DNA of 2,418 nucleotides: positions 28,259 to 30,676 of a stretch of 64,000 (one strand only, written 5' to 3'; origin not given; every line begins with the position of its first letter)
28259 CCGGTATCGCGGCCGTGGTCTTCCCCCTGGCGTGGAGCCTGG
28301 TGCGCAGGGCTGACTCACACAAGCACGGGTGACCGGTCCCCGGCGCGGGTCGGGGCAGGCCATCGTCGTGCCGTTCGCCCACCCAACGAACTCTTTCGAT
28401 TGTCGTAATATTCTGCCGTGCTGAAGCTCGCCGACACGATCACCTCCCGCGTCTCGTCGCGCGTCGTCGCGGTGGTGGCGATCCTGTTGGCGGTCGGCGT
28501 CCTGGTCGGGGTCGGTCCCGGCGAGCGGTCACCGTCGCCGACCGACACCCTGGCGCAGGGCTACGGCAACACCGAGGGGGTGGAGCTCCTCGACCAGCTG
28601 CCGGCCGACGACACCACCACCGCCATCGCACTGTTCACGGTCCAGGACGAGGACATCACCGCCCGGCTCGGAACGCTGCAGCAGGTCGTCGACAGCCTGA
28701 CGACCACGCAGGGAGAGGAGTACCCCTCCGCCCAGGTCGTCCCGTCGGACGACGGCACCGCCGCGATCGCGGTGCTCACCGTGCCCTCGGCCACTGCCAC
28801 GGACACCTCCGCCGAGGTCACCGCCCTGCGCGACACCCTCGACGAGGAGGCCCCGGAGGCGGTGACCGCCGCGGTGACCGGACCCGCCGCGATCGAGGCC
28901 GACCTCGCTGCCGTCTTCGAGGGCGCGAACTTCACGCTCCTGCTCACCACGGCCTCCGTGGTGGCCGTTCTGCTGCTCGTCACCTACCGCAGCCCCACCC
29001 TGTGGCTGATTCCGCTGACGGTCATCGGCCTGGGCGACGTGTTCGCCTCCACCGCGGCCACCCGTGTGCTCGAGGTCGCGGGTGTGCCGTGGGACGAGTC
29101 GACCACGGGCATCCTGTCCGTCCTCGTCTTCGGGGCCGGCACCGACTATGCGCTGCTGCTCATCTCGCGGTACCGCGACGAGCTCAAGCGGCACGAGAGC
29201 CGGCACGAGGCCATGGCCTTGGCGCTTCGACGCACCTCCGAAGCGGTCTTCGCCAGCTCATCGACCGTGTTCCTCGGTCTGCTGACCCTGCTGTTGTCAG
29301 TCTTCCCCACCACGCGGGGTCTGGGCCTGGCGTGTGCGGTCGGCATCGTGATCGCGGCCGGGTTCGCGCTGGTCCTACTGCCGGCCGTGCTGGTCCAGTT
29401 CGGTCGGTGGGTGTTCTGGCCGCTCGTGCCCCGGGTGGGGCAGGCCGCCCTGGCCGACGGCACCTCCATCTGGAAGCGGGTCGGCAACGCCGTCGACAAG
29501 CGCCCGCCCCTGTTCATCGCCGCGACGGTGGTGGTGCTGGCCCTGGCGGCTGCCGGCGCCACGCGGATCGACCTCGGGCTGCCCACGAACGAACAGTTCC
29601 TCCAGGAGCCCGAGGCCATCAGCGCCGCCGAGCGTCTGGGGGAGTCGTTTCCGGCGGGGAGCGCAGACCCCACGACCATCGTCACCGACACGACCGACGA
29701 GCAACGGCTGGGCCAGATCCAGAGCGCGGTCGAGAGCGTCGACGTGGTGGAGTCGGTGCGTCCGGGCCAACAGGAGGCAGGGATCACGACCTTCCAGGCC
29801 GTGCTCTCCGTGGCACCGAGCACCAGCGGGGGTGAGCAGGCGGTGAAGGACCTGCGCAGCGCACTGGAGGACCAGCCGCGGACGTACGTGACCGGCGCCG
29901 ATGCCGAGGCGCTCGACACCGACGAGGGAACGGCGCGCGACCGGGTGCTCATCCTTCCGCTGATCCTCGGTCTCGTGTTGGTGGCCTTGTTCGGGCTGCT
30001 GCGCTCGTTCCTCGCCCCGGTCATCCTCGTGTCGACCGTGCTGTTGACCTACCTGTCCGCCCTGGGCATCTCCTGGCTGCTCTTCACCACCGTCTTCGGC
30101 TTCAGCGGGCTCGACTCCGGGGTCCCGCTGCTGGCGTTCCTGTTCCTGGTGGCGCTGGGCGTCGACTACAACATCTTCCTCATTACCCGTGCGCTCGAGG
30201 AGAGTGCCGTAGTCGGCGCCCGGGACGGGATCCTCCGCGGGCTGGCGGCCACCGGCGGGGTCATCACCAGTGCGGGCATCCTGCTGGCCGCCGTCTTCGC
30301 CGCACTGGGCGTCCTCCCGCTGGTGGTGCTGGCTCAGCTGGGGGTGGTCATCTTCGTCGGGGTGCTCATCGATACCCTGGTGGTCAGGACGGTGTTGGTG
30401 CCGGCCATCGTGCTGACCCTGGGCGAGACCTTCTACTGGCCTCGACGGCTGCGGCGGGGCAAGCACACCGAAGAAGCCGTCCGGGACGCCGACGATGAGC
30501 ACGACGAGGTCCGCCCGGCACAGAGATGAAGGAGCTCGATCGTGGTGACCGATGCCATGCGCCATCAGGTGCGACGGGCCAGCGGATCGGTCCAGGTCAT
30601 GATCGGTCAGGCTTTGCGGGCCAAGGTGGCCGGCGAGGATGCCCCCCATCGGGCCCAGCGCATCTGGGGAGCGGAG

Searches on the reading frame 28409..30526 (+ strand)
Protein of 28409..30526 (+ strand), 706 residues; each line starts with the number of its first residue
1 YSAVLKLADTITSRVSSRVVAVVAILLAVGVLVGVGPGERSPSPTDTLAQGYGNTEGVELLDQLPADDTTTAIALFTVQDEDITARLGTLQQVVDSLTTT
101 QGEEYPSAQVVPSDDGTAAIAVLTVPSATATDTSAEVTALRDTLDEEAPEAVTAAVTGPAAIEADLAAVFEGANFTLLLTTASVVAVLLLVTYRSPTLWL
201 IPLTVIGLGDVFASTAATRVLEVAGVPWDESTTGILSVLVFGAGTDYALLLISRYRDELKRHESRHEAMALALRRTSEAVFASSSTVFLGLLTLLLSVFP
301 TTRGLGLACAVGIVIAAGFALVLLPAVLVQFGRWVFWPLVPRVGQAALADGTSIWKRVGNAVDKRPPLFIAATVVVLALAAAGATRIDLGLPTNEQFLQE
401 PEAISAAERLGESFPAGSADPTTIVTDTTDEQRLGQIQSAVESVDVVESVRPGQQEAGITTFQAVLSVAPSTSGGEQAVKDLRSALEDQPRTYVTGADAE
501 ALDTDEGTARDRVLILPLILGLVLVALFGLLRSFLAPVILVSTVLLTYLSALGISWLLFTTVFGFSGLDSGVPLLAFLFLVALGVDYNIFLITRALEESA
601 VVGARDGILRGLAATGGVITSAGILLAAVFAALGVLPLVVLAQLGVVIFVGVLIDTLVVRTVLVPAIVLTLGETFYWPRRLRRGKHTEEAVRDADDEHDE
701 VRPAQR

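Call 61: search_protein_families(library=pfam, proteins=[window:28409-30526:+], max_evalue=0.00001)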
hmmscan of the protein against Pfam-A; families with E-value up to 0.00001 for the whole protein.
window:28409-30526:+ (706 aa): 1 family
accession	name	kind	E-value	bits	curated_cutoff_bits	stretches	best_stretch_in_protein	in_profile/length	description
PF03176.21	MMPL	-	2e-99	333.2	20.5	2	81-367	55-331/333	MMPL family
